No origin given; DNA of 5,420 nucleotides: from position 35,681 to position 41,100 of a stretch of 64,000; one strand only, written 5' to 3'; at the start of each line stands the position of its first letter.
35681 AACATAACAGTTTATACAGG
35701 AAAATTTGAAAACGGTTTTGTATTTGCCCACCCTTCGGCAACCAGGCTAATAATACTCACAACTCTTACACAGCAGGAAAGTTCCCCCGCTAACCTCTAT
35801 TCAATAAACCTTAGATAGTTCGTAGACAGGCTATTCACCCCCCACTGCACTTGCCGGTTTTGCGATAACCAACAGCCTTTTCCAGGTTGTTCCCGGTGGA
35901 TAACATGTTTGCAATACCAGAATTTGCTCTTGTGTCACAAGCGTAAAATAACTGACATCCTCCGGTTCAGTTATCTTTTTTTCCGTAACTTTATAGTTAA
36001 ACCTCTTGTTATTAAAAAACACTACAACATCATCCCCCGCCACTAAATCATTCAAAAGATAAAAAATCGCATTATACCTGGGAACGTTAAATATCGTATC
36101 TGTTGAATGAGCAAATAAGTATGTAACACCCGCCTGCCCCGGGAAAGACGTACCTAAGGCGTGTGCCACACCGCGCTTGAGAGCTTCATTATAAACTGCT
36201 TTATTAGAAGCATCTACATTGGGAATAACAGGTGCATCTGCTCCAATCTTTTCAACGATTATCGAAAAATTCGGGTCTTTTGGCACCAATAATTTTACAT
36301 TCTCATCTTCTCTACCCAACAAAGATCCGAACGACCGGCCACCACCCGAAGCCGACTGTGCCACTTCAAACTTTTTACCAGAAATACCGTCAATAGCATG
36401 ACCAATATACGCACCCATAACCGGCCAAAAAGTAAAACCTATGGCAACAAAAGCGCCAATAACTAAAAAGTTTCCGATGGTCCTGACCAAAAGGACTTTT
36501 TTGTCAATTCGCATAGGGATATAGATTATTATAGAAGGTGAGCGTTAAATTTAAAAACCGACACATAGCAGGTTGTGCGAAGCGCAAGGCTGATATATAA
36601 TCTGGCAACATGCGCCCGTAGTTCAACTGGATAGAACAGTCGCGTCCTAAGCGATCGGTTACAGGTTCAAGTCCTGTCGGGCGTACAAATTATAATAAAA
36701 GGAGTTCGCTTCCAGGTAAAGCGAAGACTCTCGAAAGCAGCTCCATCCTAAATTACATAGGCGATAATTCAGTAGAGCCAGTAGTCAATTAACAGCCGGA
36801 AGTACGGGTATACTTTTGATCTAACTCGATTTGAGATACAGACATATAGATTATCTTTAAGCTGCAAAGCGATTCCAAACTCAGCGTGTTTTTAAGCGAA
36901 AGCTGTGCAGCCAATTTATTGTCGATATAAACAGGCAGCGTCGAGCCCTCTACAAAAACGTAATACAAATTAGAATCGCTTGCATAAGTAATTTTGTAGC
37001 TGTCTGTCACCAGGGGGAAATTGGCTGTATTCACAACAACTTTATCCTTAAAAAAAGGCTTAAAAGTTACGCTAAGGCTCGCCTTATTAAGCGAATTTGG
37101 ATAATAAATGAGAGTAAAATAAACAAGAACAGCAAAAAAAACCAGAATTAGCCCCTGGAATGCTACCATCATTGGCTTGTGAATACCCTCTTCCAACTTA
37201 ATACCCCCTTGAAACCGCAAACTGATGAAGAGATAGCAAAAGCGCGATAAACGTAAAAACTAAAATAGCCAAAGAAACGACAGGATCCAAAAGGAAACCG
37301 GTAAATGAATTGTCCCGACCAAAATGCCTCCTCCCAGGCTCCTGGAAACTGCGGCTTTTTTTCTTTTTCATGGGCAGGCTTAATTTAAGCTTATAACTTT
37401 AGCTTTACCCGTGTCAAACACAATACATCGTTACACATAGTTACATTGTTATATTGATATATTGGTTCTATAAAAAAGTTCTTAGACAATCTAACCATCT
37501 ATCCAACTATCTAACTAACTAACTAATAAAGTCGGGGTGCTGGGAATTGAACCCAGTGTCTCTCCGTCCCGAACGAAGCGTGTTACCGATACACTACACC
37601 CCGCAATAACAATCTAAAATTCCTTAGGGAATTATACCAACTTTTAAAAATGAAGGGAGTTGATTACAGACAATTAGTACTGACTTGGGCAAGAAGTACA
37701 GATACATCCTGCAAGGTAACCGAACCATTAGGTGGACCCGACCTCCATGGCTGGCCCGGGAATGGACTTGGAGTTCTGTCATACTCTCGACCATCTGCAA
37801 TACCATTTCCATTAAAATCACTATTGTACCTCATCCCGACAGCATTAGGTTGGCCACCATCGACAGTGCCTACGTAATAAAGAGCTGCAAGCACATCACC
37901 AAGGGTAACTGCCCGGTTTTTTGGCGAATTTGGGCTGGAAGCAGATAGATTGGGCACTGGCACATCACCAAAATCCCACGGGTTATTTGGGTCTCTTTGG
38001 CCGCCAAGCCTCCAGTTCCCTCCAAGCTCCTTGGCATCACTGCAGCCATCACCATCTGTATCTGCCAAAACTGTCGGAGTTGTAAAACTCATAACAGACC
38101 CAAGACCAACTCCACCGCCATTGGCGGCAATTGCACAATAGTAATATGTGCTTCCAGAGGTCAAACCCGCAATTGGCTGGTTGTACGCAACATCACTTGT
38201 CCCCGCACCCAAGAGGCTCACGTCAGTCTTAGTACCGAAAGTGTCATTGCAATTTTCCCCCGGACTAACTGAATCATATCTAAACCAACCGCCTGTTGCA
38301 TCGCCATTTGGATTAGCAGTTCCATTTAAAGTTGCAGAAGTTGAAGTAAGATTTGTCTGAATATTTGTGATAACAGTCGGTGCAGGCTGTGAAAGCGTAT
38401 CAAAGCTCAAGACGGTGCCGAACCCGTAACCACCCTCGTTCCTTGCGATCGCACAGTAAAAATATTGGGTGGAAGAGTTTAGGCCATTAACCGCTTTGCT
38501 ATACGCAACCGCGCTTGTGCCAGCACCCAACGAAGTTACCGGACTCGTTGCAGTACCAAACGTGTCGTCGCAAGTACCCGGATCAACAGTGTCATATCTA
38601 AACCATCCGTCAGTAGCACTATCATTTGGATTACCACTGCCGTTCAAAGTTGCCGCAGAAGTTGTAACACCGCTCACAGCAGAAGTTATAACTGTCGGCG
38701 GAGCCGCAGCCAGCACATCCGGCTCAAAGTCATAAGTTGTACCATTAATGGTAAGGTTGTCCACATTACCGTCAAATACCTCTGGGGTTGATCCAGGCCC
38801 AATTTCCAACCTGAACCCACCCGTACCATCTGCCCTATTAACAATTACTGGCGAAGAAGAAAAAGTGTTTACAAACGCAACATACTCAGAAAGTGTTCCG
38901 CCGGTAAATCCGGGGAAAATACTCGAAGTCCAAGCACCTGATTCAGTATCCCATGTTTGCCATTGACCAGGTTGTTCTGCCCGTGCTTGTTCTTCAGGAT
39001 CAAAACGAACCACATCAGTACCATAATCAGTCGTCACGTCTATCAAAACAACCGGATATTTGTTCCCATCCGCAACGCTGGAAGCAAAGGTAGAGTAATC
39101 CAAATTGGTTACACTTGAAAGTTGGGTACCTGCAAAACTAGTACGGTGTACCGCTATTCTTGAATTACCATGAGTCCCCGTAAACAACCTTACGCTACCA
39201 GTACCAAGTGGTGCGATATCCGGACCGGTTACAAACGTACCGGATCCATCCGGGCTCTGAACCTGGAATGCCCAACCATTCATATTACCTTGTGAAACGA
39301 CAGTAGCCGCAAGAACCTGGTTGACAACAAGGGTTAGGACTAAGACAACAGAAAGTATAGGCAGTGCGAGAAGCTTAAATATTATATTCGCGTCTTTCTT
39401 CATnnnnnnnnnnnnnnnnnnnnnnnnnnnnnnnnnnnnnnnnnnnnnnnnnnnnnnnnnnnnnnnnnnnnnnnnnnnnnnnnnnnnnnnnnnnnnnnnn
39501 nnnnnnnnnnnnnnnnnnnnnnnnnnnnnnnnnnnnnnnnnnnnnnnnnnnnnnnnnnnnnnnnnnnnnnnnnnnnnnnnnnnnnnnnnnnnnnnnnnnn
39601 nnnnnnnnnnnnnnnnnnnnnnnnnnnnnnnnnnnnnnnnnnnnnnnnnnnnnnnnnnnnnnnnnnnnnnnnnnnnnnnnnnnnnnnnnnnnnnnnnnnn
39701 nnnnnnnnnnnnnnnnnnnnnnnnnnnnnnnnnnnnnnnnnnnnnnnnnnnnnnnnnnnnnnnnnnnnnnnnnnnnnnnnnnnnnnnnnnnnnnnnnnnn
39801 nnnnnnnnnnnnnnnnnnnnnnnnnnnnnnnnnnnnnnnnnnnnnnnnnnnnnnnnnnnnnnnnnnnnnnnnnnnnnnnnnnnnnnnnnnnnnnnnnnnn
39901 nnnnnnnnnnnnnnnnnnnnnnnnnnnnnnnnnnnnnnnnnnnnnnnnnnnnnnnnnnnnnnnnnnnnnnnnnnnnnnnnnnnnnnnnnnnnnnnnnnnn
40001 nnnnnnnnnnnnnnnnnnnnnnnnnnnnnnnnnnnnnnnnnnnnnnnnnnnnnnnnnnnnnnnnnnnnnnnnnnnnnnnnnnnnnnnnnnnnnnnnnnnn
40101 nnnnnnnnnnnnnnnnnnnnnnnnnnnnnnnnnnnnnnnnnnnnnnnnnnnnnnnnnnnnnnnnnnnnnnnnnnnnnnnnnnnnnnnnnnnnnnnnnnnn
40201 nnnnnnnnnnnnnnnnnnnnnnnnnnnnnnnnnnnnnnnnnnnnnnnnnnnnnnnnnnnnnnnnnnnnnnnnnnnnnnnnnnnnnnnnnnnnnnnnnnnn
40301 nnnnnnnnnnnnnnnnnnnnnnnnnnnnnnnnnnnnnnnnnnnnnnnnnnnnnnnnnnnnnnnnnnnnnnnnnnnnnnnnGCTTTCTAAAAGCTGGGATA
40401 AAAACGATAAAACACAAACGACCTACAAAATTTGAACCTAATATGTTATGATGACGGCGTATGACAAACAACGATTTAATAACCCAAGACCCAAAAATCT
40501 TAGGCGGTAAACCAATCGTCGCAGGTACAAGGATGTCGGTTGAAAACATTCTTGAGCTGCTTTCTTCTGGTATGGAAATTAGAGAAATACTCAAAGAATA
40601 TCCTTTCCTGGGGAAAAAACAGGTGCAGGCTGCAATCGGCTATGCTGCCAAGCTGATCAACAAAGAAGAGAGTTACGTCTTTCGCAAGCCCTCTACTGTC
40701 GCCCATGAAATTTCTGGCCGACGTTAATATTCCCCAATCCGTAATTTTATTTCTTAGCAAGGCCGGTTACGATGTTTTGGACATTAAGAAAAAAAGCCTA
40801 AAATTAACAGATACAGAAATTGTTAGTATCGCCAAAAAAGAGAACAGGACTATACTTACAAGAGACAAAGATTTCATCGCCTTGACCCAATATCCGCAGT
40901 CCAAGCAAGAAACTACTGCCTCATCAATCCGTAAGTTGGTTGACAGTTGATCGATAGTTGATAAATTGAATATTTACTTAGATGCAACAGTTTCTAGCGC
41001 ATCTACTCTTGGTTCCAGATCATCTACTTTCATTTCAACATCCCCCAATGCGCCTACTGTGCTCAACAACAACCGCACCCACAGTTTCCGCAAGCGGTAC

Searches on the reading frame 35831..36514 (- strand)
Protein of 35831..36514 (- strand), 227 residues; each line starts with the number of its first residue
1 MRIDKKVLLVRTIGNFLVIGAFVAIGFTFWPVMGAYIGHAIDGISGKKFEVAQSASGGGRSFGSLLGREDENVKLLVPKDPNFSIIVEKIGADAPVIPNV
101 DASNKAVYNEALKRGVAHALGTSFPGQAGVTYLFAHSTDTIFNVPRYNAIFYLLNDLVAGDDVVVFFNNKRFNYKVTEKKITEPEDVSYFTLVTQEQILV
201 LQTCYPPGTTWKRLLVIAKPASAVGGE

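Call 27: search_protein_families(library=pfam, proteins=[window:35831-36514:-], max_evalue=0.001)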
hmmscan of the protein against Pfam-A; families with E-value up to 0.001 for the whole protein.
window:35831-36514:- (227 aa): 1 family
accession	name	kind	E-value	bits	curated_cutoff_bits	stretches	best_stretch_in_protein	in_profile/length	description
PF04203.18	Sortase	-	9.6e-22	77.5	26.6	1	86-220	2-124/125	Sortase domain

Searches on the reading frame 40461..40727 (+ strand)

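Call 73: search_protein_families(library=pfam, proteins=[window:40461-40727:+], max_evalue=0.001)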
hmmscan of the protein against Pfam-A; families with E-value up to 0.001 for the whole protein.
window:40461-40727:+ (88 aa): 1 family
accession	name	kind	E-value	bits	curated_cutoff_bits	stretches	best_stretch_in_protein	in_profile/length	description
PF04255.20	DUF433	-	2.3e-22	79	23.6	1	7-62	1-56/56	Protein of unknown function (DUF433)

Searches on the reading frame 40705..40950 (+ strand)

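Call 73: search_protein_families(library=pfam, proteins=[window:40705-40950:+], max_evalue=0.001)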
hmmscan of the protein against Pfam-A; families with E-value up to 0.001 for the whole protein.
window:40705-40950:+ (81 aa): 2 families
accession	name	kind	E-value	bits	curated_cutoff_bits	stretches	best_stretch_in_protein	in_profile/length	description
PF18480.7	DUF5615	-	9.5e-18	64.5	23.8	1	1-64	1-65/110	Domain of unknown function (DUF5615)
PF01927.22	Mut7-C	-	8e-06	26.5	23.3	1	1-62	1-57/146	Mut7-C RNAse domain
